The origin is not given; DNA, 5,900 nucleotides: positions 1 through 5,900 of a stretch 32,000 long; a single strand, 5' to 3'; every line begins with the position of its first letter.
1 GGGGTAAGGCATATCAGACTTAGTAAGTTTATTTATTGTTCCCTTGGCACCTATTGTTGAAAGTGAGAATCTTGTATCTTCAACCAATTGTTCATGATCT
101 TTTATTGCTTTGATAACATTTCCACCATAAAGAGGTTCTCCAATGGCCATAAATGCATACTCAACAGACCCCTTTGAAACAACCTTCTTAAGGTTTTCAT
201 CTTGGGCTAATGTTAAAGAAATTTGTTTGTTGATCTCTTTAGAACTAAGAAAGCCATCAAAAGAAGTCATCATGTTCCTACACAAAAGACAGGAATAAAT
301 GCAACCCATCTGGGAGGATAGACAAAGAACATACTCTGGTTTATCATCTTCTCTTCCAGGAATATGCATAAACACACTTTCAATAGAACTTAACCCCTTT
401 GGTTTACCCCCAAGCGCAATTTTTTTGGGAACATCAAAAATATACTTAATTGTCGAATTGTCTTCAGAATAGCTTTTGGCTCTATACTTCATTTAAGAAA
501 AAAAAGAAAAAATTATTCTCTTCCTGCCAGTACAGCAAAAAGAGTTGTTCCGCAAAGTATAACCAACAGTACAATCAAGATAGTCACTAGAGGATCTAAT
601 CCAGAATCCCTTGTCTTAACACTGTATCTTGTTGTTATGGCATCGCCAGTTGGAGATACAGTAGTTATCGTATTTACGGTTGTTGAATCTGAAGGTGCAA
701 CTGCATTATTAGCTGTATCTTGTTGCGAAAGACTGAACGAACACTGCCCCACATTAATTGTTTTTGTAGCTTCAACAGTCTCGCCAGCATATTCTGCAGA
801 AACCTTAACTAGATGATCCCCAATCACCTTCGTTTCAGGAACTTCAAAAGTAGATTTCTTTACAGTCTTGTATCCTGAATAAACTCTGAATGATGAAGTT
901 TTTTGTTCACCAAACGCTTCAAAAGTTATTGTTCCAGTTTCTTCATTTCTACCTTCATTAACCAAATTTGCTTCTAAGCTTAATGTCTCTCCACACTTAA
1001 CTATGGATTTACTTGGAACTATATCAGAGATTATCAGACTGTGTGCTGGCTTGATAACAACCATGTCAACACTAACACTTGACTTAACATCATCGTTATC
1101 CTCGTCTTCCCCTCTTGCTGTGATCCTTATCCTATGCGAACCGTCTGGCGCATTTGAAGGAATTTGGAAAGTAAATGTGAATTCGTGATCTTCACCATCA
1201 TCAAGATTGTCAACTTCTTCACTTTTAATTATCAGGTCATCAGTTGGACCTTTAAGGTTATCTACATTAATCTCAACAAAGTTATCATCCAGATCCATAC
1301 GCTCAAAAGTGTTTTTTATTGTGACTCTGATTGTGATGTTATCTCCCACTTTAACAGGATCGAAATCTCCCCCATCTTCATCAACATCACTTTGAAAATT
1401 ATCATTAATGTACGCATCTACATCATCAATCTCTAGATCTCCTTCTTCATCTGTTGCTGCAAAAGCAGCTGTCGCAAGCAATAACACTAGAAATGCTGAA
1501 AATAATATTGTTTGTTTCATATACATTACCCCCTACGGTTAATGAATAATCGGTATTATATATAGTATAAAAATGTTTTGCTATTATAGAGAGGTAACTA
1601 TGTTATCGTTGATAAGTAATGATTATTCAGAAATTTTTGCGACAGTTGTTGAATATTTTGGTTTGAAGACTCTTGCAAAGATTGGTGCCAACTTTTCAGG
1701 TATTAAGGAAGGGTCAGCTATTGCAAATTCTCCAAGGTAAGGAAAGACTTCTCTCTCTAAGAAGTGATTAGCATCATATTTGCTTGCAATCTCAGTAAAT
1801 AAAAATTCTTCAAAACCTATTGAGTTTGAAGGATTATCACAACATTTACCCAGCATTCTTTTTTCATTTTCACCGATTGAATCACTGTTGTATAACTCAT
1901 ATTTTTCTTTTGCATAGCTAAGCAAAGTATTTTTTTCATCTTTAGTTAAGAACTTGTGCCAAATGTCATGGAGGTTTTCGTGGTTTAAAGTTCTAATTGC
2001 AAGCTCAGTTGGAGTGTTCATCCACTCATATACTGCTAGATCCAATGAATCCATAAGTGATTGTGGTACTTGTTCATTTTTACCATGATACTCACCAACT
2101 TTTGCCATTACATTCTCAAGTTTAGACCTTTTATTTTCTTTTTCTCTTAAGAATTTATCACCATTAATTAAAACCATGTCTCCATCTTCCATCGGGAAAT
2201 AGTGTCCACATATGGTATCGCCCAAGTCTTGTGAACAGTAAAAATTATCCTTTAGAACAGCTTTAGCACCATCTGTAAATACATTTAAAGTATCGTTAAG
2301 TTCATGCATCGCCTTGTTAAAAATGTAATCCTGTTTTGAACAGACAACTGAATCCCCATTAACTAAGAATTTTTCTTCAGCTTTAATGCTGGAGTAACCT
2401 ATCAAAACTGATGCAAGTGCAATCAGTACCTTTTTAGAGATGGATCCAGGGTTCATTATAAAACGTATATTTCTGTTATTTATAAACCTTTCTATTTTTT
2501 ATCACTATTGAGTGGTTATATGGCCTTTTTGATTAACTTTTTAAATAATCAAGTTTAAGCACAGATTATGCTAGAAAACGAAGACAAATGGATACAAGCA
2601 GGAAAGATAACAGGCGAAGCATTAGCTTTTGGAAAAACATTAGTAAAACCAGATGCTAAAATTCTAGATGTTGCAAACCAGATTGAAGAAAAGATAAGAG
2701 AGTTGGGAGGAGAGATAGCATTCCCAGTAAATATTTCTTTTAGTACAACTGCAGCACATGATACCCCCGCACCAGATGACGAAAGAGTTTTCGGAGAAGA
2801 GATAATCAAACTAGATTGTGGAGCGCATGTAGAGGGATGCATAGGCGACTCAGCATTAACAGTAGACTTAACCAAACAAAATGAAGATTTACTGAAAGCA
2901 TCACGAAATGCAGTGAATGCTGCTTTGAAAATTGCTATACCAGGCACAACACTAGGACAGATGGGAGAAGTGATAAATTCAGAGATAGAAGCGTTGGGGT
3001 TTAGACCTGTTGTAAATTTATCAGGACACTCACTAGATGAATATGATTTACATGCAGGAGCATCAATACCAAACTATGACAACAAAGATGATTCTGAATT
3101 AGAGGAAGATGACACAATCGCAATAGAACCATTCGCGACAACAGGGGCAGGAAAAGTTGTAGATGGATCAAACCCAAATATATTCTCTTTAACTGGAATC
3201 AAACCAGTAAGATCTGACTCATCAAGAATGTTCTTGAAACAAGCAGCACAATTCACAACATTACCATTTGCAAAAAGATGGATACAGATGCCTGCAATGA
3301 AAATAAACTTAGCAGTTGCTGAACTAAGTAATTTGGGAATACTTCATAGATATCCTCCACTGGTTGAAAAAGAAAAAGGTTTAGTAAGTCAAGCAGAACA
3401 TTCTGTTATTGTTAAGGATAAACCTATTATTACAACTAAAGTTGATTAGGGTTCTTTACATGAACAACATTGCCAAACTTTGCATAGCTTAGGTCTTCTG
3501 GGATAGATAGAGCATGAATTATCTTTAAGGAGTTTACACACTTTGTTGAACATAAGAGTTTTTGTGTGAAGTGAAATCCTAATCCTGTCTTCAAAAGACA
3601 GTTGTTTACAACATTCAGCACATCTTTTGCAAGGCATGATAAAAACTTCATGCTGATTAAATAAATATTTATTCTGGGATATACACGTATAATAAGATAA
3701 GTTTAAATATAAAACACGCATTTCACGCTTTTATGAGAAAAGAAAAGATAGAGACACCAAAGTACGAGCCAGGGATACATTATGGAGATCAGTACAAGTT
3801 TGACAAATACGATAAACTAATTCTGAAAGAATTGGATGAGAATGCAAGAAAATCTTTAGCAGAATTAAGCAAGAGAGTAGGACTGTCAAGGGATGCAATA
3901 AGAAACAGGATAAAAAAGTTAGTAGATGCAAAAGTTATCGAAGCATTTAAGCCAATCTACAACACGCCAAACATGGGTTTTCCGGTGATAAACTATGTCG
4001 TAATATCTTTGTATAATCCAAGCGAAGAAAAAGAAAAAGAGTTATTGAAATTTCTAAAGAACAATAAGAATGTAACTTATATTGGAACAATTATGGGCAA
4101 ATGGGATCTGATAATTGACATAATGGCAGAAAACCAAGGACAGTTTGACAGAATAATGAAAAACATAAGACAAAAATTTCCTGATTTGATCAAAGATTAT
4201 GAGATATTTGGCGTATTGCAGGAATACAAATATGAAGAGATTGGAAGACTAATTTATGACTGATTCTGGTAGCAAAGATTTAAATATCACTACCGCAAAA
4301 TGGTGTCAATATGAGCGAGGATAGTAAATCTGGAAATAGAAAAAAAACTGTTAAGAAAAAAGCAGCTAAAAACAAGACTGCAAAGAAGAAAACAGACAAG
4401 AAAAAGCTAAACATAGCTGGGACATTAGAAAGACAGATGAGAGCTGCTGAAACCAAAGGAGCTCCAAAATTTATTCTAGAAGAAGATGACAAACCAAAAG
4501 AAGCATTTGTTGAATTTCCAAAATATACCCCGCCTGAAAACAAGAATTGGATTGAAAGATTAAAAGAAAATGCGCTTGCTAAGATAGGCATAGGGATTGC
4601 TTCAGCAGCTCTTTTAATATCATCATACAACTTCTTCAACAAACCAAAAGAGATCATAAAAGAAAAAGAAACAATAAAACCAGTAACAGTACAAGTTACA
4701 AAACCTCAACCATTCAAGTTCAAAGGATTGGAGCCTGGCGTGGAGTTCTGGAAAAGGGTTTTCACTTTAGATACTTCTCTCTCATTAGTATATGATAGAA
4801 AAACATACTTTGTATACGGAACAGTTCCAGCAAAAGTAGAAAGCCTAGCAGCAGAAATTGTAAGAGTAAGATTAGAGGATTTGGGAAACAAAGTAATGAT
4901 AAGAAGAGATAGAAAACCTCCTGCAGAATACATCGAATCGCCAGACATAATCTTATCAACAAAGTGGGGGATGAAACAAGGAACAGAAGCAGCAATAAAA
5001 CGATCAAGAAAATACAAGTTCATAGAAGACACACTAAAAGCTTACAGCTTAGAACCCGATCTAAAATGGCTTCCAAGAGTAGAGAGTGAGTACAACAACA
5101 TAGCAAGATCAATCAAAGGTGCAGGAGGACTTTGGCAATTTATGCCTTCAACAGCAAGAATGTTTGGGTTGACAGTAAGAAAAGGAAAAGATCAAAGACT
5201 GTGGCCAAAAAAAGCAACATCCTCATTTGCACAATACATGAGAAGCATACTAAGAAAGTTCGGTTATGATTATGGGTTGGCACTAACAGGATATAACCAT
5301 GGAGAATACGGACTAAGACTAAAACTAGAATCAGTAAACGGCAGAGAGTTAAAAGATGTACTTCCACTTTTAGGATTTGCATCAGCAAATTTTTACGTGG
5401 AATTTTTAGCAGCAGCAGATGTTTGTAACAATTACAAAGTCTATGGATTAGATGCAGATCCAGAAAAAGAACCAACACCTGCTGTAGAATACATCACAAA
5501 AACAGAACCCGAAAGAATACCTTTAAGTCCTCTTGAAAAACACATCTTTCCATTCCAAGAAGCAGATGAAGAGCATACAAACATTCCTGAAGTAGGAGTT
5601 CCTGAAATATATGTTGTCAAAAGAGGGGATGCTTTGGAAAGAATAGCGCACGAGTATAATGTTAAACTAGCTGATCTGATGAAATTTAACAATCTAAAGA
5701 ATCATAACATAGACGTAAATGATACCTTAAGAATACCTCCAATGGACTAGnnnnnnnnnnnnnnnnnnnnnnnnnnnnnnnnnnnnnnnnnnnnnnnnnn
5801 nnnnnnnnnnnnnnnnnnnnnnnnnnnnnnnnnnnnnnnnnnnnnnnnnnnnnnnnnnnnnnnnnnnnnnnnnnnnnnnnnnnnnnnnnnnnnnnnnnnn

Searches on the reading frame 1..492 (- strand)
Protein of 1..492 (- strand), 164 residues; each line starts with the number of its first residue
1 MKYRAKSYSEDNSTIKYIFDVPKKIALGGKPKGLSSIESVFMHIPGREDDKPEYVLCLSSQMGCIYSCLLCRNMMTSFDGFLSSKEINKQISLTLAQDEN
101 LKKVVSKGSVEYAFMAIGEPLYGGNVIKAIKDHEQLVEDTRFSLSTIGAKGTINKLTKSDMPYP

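Call 77: search_protein_families(library=pfam, proteins=[window:1-492:-], max_evalue=0.01)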
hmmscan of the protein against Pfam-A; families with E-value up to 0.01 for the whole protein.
seq(164 aa): 1 family
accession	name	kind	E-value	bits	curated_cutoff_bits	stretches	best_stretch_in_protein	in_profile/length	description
PF04055.27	Radical_SAM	-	0.0036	17.9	29.5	1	61-151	4-89/166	Radical SAM superfamily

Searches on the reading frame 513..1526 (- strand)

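Call 5: search_protein_families(library=pfam, proteins=[window:513-1526:-], max_evalue=0.001)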
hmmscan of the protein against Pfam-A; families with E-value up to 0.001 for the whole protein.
window:513-1526:- (337 aa): 3 families
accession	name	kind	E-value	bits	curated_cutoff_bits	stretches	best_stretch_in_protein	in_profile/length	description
PF10633.15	NPCBM_assoc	-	1.6e-05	25.5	24.4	0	102-138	40-76/78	NPCBM-associated, NEW3 domain of alpha-galactosidase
PF01835.25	MG2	-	0.00014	22.6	32.8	0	108-141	53-86/96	MG2 domain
PF20009.4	GEVED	-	0.00016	22.9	24.4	0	102-146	18-62/78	GEVED domain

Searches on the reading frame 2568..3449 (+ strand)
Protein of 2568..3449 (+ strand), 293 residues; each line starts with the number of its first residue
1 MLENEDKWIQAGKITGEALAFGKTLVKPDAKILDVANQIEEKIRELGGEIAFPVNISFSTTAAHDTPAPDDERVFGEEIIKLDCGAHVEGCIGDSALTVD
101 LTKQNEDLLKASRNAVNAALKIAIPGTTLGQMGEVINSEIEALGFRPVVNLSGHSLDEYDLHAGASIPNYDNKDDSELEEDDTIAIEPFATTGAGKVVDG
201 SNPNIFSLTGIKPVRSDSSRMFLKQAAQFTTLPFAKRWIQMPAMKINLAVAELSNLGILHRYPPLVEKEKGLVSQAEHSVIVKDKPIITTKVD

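Call 5: search_protein_families(library=pfam, proteins=[window:2568-3449:+], max_evalue=0.001)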
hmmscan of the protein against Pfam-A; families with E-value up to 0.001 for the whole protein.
window:2568-3449:+ (293 aa): 1 family
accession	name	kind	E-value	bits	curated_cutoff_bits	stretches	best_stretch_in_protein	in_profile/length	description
PF00557.29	Peptidase_M24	-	1.6e-25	90.6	23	1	10-190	5-189/208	Metallopeptidase family M24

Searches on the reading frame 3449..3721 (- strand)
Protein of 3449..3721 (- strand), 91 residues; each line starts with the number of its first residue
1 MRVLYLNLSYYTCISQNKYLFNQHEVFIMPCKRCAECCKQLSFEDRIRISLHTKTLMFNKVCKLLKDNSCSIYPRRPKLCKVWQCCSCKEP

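Call 77: search_protein_families(library=pfam, proteins=[window:3449-3721:-], max_evalue=0.01)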
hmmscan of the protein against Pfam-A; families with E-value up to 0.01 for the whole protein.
seq(91 aa): 1 family
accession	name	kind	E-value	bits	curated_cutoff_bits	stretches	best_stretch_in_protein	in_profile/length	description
PF03692.20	CxxCxxCC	-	0.00011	23.3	23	1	30-82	1-68/85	Putative zinc- or iron-chelating domain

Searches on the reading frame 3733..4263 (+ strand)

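Call 5: search_protein_families(library=pfam, proteins=[window:3733-4263:+], max_evalue=0.001)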
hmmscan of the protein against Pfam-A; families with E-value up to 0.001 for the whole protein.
window:3733-4263:+ (176 aa): 5 families
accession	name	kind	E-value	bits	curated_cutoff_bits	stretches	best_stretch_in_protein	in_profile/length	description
PF13404.12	HTH_AsnC-type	-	2.1e-13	50.3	27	1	24-63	2-41/42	AsnC-type helix-turn-helix domain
PF13412.12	HTH_24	-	6.2e-13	48.5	21.9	1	24-70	2-48/48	Winged helix-turn-helix DNA-binding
PF08279.18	HTH_11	-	1.7e-05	25.1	25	1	30-82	5-53/55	HTH domain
PF12840.13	HTH_20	-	9.1e-05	22.8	27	1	30-70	9-49/51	Helix-turn-helix domain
PF01037.27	AsnC_trans_reg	-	0.00014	22.2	25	1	101-147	11-58/73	Lrp/AsnC ligand binding domain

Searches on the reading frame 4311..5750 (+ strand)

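Call 5: search_protein_families(library=pfam, proteins=[window:4311-5750:+], max_evalue=0.001)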
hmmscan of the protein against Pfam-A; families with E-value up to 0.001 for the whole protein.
window:4311-5750:+ (479 aa): 3 families
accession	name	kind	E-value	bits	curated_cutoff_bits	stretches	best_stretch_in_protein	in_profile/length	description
PF01464.25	SLT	-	1.4e-16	60.5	21.3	1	240-343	6-109/117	Transglycosylase SLT domain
PF01476.26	LysM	-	1.7e-11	44.3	20.9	1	434-476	1-43/43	LysM domain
PF13406.11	SLT_2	-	7.6e-05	22.5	24.3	1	250-312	134-198/292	Transglycosylase SLT domain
